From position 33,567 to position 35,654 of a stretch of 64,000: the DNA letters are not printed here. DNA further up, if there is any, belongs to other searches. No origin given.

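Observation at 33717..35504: Orphan RelA/SpoT-like (alarmone synthetase/toxSAS-type) enzyme right behind the flagellin array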

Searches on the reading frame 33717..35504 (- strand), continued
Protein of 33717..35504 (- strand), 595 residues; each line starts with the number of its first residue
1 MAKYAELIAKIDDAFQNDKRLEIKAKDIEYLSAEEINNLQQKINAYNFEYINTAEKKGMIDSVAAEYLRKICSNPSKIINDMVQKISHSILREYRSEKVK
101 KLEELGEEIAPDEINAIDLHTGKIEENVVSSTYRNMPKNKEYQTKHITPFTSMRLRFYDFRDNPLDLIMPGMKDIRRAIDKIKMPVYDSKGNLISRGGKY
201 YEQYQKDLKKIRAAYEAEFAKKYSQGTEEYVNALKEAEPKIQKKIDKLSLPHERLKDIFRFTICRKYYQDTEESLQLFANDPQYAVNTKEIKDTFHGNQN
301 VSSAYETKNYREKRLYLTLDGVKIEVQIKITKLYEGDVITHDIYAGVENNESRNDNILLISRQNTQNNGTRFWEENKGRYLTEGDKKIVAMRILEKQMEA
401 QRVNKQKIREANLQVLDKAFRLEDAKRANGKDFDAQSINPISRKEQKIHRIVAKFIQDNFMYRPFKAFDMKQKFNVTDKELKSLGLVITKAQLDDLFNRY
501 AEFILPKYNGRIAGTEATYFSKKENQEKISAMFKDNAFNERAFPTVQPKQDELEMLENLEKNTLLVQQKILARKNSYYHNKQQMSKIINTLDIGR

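Call 28: find_encoding_contigs(protein=P0038, flank=8000, max_places=3)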
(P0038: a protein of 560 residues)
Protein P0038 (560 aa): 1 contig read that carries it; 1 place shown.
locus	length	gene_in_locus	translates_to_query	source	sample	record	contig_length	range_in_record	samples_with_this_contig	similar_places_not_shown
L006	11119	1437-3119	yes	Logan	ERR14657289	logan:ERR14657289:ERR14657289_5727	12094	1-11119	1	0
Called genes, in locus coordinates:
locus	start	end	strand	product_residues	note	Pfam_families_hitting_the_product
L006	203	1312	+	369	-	PF00669:Flagellin_N, PF00700:Flagellin_C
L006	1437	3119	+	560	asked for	-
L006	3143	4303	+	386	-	PF23310:TPR_27 (faint), PF08238:Sel1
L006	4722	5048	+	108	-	PF13560:HTH_31 (weak), PF01381:HTH_3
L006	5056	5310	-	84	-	-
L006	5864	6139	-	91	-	-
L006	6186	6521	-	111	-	-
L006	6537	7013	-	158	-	PF01471:PG_binding_1 (weak)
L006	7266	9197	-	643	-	PF02824:TGS, PF07973:tRNA_SAD, PF00587:tRNA-synt_2b, PF03129:HGTP_anticodon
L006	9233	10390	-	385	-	PF13439:Glyco_transf_4, PF13579:Glyco_trans_4_4, PF00534:Glycos_transf_1, PF13692:Glyco_trans_1_4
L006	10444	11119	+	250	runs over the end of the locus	PF12146:Hydrolase_4, PF12697:Abhydrolase_6, PF00326:Peptidase_S9 (faint)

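Call 29: find_encoding_contigs(protein=P0043, flank=8000, max_places=3)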
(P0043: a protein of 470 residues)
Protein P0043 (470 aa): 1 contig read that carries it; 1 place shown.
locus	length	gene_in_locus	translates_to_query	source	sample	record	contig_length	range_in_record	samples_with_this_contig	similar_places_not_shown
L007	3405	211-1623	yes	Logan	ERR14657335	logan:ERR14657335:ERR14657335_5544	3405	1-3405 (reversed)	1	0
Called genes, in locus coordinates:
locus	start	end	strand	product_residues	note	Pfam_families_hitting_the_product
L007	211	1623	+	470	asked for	-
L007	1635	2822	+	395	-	PF08238:Sel1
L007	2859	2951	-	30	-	-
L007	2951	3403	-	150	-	?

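Call 30: find_related_loci(query=A1, collection=genome_contigs, flank=8000)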
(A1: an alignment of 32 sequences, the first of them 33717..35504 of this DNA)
Query A1 (595 aa) in genome_contigs; peptide patterns used: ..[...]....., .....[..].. (x = any residue, [..] = any of these).
99 stretches matched a pattern; 13 encode a relative of the query (tblastn E <= 1e-3); 13 distinct loci.
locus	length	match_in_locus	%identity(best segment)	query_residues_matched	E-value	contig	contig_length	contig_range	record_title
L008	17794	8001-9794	88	1-595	0e+0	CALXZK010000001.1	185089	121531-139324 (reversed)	MAG: uncultured Alphaproteobacteria bacterium isolate BRZ_QR__bin60 genome assembly, contig: BRZ_QR__NODE_32_length_1850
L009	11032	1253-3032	78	1-591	0e+0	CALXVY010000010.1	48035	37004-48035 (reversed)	MAG: uncultured Alphaproteobacteria bacterium isolate BRZ_KI__bin16 genome assembly, contig: BRZ_KI__NODE_1045_length_48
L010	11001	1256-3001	70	1-581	0e+0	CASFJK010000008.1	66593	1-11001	uncultured proteobacterium isolate B12_L1_324324_idba_bin.34 genome assembly, contig: B12_L1_324324_idba_bin.34.fa_scaff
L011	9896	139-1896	62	1-584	0e+0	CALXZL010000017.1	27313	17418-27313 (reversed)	MAG: uncultured Alphaproteobacteria bacterium isolate BRZ_FT__bin57 genome assembly, contig: BRZ_FT__NODE_2410_length_27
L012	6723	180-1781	57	1-531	0e+0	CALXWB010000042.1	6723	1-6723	MAG: uncultured Alphaproteobacteria bacterium isolate BRZ_AT__bin33 genome assembly, contig: BRZ_AT__NODE_11144_length_6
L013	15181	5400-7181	51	1-586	0e+0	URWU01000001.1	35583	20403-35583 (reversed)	uncultured Alphaproteobacteria bacterium isolate UMGS1426 genome assembly, contig: NODE_119_length_35583_cov_4.812289, w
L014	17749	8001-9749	51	1-585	0e+0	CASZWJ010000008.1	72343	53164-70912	MAG: uncultured Alphaproteobacteria bacterium isolate extra-SRR5580761.40_1677796859 genome assembly, contig: NODE_450_l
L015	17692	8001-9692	51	4-585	4e-178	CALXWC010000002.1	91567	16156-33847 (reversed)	MAG: uncultured Alphaproteobacteria bacterium isolate BRZ_QQ__bin19 genome assembly, contig: BRZ_QQ__NODE_204_length_915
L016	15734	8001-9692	49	4-586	1e-176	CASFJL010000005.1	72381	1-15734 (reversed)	uncultured proteobacterium isolate B15_L3_338338_idba_bin.30 genome assembly, contig: B15_L3_338338_idba_bin.30.fa_scaff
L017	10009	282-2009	47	1-586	2e-168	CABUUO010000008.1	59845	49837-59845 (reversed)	MAG TPA_asm: uncultured proteobacterium isolate MGYG-HGUT-04400 genome assembly, contig: GUT_GENOME272660_8, whole genom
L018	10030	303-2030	47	1-586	3e-166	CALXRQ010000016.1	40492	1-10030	MAG: uncultured Alphaproteobacteria bacterium isolate BRZ_KF__bin25 genome assembly, contig: BRZ_KF__NODE_1390_length_40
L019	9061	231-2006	64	1-588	0e+0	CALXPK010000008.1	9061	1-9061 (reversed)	MAG: uncultured Alphaproteobacteria bacterium isolate E04__bin53 genome assembly, contig: E04__k127_9856316, whole genom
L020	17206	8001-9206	25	17-502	2e-23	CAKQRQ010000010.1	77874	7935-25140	MAG: uncultured Alphaproteobacteria bacterium isolate REFINED_METABAT215_TOP10_CONTIGS_1500_ASSEMBLY_K77_MERGED__Hadza_M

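Call 49: find_encoding_contigs(protein=P0045, flank=8000, max_places=2)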
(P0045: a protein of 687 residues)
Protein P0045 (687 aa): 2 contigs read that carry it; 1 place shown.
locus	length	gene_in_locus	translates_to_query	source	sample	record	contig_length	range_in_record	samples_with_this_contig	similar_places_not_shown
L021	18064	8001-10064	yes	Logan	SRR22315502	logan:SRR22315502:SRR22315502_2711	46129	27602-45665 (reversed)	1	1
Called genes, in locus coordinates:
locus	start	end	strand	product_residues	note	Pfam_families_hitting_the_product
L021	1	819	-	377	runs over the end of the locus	PF00669:Flagellin_N, PF00700:Flagellin_C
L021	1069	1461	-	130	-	PF07378:FlbT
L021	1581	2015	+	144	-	-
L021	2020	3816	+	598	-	PF02463:SMC_N (faint), PF13175:AAA_15 (faint), PF13476:AAA_23 (faint), PF13555:AAA_29 (faint), PF00005:ABC_tran, PF13191:AAA_16 (faint), PF00005:ABC_tran, PF16326:ABC_tran_CTD, +2 more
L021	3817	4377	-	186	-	-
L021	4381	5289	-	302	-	PF13419:HAD_2 (faint), PF13344:Hydrolase_6 (weak), PF00702:Hydrolase (weak), PF13242:Hydrolase_like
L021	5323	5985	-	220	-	PF00899:ThiF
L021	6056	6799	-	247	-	PF01026:TatD_DNase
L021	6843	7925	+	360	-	PF01168:Ala_racemase_N, PF00842:Ala_racemase_C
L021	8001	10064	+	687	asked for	-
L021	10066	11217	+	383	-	-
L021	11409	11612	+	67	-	PF00313:CSD, PF08206:OB_RNB (weak)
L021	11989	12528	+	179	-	-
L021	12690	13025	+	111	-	-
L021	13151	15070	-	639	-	PF02824:TGS (weak), PF07973:tRNA_SAD, PF00587:tRNA-synt_2b, PF03129:HGTP_anticodon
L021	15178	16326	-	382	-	PF13439:Glyco_transf_4, PF13477:Glyco_trans_4_2 (weak), PF13579:Glyco_trans_4_4, PF00534:Glycos_transf_1, PF13692:Glyco_trans_1_4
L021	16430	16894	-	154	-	-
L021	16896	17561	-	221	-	PF13417:GST_N_3 (weak), PF13409:GST_N_2, PF00043:GST_C (weak)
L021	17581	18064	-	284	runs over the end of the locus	-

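Call 50: find_encoding_contigs(protein=P0064, flank=8000, max_places=2)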
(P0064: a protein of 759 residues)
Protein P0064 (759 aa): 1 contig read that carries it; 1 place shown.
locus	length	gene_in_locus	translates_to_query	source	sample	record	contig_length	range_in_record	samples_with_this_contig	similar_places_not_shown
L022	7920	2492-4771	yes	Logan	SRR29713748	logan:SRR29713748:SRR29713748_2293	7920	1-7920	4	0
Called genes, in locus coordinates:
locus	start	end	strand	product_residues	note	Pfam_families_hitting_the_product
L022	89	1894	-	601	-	PF13555:AAA_29 (faint), PF00005:ABC_tran, PF00006:ATP-synt_ab (faint), PF02463:SMC_N (faint), PF03215:Rad17 (faint), PF13191:AAA_16 (faint), PF00005:ABC_tran, PF16326:ABC_tran_CTD, +2 more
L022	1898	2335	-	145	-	-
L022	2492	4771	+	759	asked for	-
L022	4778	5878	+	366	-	PF08238:Sel1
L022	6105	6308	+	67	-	PF00313:CSD, PF08206:OB_RNB (weak)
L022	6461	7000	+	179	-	-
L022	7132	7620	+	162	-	-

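Call 51: find_encoding_contigs(protein=P0080, flank=8000, max_places=2)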
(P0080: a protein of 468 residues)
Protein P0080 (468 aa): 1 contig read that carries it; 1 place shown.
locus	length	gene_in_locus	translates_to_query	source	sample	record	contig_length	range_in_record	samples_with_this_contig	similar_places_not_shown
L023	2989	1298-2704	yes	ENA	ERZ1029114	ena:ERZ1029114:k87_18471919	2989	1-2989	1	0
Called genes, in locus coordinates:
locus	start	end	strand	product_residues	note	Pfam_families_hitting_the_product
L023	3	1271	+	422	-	?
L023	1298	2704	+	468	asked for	-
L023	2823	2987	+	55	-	?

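Call 53: search_protein_families(library=pfam, proteins=[L021:10066-11217:+, L023:3-1271:+, L020:7164-7889:+, L022:4778-5878:+, L007:1635-2822:+], max_evalue=0.01)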
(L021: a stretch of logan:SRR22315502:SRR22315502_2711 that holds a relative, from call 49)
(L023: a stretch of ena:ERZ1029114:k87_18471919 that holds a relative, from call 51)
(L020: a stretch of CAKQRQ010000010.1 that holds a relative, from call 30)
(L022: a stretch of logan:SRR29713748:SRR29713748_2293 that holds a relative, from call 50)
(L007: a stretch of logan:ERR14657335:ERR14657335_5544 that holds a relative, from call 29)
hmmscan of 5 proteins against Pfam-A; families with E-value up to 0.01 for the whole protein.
L021:10066-11217:+ (383 aa): 2 families
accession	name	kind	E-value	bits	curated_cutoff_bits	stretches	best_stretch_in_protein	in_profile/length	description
PF08238.18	Sel1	-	3.5e-39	132.2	30.7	5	103-137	3-36/36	Sel1 repeat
PF23310.1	TPR_27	-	0.00053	20.1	27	0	228-276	42-90/110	Plant tetratrico peptide repeats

L023:3-1271:+ (422 aa): 3 families
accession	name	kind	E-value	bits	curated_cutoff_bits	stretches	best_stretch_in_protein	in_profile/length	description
PF00152.25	tRNA-synt_2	-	3.3e-75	253.4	25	1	81-421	2-307/308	tRNA synthetases class II (D, K and N)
PF01336.31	tRNA_anti-codon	-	0.00012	22.3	27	1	2-64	18-75/75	OB-fold nucleic acid binding domain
PF01409.25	tRNA-synt_2d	-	0.0019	18.2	19.8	0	175-232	107-163/246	tRNA synthetases class II core domain (F)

L020:7164-7889:+ (241 aa): 0 families

L022:4778-5878:+ (366 aa): 3 families
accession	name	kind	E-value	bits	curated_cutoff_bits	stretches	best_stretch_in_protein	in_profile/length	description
PF08238.18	Sel1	-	1.4e-45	152.5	30.7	5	198-230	1-33/36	Sel1 repeat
PF23310.1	TPR_27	-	0.0053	16.8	27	0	193-265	23-92/110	Plant tetratrico peptide repeats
PF14559.12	TPR_19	-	0.0096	16.7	25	0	147-173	8-36/68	Tetratricopeptide repeat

L007:1635-2822:+ (395 aa): 3 families
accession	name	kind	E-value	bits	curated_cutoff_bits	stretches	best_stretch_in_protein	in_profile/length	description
PF08238.18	Sel1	-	9e-41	137.3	30.7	5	212-247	1-36/36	Sel1 repeat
PF13432.12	TPR_16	-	0.0018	19.1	32.7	0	198-246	15-61/65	Tetratricopeptide repeat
PF23310.1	TPR_27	-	0.0078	16.3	27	0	158-203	43-88/110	Plant tetratrico peptide repeats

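Call 60: fold_search(model_id=the predicted structure, library=viral)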
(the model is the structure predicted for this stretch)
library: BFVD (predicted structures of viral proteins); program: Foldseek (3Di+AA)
matches with E <= 10: 288; with E <= 0.001: 3
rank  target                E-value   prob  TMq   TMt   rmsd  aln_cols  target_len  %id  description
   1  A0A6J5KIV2            5.0e-04  1.00  0.12  0.07  10.4       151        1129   16  DdrB-like domain-containing protein [uncultured Caudovirales phage]
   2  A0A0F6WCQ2            9.7e-04  0.99  0.12  0.27  19.4       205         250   13  RelA/SpoT family protein [Sinorhizobium phage phiN3]
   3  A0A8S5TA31            9.7e-04  0.98  0.11  0.30  17.4       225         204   14  Tas1 [Siphoviridae sp. ctprd3]
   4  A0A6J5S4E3            1.9e-03  1.00  0.11  0.15  17.9       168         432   20  RelA/SpoT [uncultured Caudovirales phage]
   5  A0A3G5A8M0            3.7e-03  1.00  0.11  0.10  17.6       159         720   12  Glycosyltransferase [Hyperionvirus sp.]
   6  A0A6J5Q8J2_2          5.5e-03  0.93  0.11  0.07  18.3       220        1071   13  RelA/SpoT [uncultured Caudovirales phage]
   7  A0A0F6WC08            6.1e-03  0.99  0.12  0.48  12.8       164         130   13  Uncharacterized protein [Sinorhizobium phage phiM7]
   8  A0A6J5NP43            9.1e-03  0.28  0.13  0.09  25.8       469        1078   13  Uncharacterized protein [uncultured Caudovirales phage]
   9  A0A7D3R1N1            1.3e-02  0.98  0.11  0.35  19.9       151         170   16  Nucleotidyltransferase relA/spot protein [Fadolivirus FV1/VV64]
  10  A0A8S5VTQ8            1.3e-02  0.90  0.11  0.25  13.4       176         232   13  (no name in the UniProt tables at hand)
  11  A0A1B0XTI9            1.5e-02  0.28  0.13  0.11  20.4       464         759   11  (no name in the UniProt tables at hand)
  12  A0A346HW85            2.6e-02  0.44  0.08  0.13  12.5       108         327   14  (no name in the UniProt tables at hand)
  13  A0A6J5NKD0            4.3e-02  0.97  0.11  0.06   7.1        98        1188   17  Uncharacterized protein [uncultured Caudovirales phage]
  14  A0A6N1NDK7            6.8e-02  0.30  0.09  0.21  19.4       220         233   11  Putative ORFan [Tupanvirus deep ocean]
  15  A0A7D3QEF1            6.8e-02  0.12  0.08  0.09  25.5       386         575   11  (no name in the UniProt tables at hand)
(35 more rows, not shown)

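Call 64: search_protein_families(library=padloc, proteins=[window:33717-35504:-, P0038, P0043, P0045, P0064, P0080], max_evalue=1)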
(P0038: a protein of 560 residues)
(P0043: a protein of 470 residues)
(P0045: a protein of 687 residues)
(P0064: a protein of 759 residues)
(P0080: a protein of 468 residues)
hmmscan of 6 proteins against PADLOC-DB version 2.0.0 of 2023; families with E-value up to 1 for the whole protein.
window:33717-35504:- (595 aa): 0 families

P0038 (560 aa): 0 families

P0043 (470 aa): 0 families

P0045 (687 aa): 0 families

P0064 (759 aa): 0 families

P0080 (468 aa): 0 families

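Call 65: search_protein_families(library=phrogs, proteins=[window:33717-35504:-, P0038, P0043, P0045, P0064, P0080], max_evalue=1)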
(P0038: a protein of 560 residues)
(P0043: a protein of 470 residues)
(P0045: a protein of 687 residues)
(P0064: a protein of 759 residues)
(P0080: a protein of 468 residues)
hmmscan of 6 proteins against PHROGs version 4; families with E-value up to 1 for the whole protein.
window:33717-35504:- (595 aa): 2 families
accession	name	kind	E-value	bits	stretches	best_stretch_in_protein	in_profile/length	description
phrog_14482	-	unknown function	0.015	15.9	0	60-82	9-31/50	-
phrog_535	-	unknown function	0.058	14.4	1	56-111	18-71/83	-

P0038 (560 aa): 0 families

P0043 (470 aa): 1 family
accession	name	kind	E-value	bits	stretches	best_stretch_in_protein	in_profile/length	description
phrog_17948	-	unknown function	0.61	11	0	157-193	33-68/185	-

P0045 (687 aa): 1 family
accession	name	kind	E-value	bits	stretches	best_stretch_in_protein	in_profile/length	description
phrog_22636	-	unknown function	0.0052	18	1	63-115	25-77/98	-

P0064 (759 aa): 2 families
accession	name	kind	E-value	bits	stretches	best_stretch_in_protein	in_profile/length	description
phrog_13254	-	unknown function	0.035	15.5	1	260-336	34-110/132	-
phrog_34188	-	unknown function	0.17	12.5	1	445-522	35-111/186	-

P0080 (468 aa): 0 families
